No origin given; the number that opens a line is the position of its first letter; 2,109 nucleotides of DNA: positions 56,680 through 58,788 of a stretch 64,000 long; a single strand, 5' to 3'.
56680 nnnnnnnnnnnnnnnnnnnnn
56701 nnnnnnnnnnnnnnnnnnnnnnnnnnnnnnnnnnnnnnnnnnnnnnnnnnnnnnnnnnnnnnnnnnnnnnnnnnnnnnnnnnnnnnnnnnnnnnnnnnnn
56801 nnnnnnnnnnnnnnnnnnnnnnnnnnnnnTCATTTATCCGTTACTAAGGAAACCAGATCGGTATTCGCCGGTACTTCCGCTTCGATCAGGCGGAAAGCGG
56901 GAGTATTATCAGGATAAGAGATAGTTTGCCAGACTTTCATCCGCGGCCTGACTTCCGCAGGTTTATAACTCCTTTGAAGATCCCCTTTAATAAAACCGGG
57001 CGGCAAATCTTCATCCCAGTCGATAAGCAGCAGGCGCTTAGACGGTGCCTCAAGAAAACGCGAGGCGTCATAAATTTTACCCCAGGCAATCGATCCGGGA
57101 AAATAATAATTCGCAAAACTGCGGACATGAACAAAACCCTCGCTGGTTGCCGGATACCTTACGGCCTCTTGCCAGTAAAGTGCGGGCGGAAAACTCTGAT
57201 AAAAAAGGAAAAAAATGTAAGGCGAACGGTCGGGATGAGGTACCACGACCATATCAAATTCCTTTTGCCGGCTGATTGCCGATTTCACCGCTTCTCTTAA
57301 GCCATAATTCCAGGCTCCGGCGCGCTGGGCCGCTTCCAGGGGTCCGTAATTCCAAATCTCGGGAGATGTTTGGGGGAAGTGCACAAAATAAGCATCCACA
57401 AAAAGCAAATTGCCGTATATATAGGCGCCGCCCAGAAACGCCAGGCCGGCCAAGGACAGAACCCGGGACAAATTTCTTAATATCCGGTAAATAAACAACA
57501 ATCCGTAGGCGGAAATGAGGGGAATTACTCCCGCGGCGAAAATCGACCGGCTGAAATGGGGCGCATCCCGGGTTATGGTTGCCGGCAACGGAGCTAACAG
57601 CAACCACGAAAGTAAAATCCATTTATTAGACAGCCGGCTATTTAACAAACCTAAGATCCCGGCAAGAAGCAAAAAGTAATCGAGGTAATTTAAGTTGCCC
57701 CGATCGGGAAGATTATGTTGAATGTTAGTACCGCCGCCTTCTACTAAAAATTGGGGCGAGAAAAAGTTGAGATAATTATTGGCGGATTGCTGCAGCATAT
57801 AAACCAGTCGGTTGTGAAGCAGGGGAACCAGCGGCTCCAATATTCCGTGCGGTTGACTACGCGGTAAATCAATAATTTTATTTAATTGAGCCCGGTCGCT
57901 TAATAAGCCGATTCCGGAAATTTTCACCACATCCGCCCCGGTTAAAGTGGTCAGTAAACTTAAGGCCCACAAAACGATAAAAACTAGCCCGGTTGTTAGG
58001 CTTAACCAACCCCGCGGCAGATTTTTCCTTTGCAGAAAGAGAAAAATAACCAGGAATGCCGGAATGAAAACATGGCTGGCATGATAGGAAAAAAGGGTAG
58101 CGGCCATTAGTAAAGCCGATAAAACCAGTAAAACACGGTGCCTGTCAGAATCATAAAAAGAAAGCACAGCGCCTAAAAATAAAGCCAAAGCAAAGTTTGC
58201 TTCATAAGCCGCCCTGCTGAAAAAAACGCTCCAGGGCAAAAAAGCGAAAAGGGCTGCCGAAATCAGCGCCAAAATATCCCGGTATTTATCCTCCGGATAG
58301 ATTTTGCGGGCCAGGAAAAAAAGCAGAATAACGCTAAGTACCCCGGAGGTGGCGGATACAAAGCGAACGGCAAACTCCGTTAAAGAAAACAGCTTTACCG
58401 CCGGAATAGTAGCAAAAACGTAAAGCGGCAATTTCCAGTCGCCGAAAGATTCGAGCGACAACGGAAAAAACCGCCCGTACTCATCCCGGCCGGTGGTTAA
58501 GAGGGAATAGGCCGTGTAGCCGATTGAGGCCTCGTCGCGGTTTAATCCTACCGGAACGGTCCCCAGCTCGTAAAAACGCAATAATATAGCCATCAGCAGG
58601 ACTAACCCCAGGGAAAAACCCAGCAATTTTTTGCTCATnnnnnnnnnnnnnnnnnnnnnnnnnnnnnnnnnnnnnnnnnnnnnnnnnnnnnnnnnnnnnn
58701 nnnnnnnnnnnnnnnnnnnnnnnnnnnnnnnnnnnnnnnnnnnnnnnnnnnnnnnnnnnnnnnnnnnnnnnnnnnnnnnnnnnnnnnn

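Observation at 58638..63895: Three tandem paralogs of an unnamed FGFDQ-motif membrane family with an embedded zinc-ribbon methyltransferase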

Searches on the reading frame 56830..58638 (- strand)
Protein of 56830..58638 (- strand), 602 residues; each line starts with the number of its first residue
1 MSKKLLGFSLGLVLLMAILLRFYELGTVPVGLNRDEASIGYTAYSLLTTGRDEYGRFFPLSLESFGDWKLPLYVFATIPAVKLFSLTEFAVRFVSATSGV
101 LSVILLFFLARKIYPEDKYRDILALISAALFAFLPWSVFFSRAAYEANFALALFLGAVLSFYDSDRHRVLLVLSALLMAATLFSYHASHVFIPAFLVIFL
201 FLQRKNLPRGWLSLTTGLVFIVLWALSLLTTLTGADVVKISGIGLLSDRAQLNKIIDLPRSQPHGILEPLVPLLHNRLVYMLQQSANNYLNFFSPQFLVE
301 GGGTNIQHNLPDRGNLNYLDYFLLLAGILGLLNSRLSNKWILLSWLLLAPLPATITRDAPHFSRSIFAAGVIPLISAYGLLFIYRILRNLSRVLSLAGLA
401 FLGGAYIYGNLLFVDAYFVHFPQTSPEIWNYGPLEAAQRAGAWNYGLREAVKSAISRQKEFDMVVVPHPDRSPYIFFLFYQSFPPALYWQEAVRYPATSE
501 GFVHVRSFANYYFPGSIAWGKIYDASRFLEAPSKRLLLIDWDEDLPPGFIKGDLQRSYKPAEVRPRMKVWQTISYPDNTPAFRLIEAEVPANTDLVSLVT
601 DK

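Call 3: search_protein_families(library=pfam, proteins=[window:56830-58638:-], max_evalue=1)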
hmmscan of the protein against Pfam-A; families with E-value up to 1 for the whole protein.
window:56830-58638:- (602 aa): 2 families
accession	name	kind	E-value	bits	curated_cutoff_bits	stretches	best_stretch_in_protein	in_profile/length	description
PF13231.12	PMT_2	-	3.2e-06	27.9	26.1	1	80-223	13-153/160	Dolichyl-phosphate-mannose-protein mannosyltransferase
PF19529.4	DUF6057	-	0.0045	16.4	29.8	1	93-234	75-211/569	Family of unknown function (DUF6057)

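Call 4: search_protein_families(library=ncbifam, proteins=[window:56830-58638:-], max_evalue=1)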
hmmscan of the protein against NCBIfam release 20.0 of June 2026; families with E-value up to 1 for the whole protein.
window:56830-58638:- (602 aa): 1 family
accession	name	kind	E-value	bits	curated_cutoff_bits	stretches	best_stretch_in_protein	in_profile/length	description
NF009784.2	PRK13279.1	equivalog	0.095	11.3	567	1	82-146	74-132/539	lipid IV(A) 4-amino-4-deoxy-L-arabinosyltransferase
